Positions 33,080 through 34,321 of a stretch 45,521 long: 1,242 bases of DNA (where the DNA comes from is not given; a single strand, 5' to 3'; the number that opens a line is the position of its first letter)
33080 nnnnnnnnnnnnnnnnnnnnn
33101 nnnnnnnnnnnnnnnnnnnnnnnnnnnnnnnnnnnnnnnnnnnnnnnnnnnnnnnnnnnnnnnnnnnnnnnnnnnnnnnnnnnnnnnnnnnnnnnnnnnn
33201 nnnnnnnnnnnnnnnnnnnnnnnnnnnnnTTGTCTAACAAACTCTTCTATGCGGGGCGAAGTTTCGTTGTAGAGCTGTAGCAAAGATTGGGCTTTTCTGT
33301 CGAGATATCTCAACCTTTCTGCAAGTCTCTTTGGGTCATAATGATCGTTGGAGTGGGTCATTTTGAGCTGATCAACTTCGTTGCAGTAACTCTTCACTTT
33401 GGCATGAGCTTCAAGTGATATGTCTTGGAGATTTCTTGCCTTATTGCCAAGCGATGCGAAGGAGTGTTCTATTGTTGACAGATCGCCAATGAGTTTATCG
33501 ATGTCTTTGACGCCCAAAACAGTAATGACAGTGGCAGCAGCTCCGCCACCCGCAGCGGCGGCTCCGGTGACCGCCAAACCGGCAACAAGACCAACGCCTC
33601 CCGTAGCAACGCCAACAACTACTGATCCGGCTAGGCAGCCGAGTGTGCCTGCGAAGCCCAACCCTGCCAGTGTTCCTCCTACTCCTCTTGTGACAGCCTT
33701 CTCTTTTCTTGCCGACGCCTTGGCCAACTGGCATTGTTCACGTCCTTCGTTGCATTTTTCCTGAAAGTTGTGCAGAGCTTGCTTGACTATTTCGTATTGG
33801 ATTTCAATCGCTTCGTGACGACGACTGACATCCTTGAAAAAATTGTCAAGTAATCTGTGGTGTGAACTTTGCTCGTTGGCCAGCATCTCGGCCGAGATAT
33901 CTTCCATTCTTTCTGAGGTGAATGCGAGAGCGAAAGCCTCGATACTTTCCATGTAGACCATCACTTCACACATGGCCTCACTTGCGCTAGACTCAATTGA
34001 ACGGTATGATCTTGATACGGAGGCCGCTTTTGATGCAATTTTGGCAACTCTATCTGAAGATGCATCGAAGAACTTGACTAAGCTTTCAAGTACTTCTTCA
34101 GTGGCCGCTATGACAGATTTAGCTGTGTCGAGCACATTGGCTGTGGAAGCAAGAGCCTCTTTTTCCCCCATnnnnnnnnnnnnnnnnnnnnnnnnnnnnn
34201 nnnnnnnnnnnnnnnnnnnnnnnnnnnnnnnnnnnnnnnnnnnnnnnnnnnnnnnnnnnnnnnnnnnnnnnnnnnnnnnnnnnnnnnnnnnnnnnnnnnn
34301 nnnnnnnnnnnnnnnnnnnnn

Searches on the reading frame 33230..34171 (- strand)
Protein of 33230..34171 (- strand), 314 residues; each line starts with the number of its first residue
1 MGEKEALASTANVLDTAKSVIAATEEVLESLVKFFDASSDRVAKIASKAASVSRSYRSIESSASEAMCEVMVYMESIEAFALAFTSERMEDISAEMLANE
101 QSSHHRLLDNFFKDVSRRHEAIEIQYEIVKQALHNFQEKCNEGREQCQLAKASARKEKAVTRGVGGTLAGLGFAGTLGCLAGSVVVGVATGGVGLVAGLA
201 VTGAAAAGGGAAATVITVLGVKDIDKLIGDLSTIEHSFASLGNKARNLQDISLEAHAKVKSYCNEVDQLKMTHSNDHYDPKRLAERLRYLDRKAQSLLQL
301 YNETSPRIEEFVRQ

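Call 12: find_encoding_contigs(protein=window:33230-34171:-, flank=10000, max_places=6)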
Protein window:33230-34171:- (314 aa): 2 contigs read that carry it; 2 places shown.
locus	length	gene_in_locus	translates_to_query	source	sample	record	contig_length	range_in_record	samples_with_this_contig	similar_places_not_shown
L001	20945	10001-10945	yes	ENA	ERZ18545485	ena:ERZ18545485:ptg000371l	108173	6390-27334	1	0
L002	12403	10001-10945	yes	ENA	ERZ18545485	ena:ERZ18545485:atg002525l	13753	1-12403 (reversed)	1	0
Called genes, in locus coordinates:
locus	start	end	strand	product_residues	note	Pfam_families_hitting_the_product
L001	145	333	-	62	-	-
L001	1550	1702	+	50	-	-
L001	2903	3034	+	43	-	-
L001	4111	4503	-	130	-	-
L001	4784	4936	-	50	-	-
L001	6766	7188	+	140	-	-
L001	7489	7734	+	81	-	-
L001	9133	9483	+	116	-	-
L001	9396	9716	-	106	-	-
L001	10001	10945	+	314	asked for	-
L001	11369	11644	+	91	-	-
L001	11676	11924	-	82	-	-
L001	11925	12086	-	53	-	-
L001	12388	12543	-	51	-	-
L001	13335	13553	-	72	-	-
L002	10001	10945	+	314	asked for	-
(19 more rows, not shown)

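Call 70: list_cluster_members(proteins=[window:33230-34171:-, window:10906-13926:+, P0009])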
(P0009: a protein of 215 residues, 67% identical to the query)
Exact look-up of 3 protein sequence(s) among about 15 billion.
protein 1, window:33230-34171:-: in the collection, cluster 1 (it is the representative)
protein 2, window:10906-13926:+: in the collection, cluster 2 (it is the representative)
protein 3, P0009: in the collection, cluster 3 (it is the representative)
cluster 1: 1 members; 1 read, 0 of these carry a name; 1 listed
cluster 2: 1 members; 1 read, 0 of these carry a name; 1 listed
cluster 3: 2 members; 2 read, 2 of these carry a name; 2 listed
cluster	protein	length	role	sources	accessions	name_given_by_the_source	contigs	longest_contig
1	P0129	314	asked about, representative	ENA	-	-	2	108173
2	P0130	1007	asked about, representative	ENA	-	-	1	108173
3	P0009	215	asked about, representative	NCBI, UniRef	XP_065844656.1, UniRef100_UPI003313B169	proteasome subunit beta type-1-B-like [Oscarella lobularis] | proteasome subunit beta type-1-B-like n=1 Tax=Oscarella lobularis TaxID=121494 ...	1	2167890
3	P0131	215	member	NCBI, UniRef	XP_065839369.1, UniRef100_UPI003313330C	proteasome subunit beta type-1-B-like [Oscarella lobularis] | proteasome subunit beta type-1-B-like n=1 Tax=Oscarella lobularis TaxID=121494 ...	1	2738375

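Call 75: find_encoding_contigs(protein=P0131, flank=10000, max_places=4)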
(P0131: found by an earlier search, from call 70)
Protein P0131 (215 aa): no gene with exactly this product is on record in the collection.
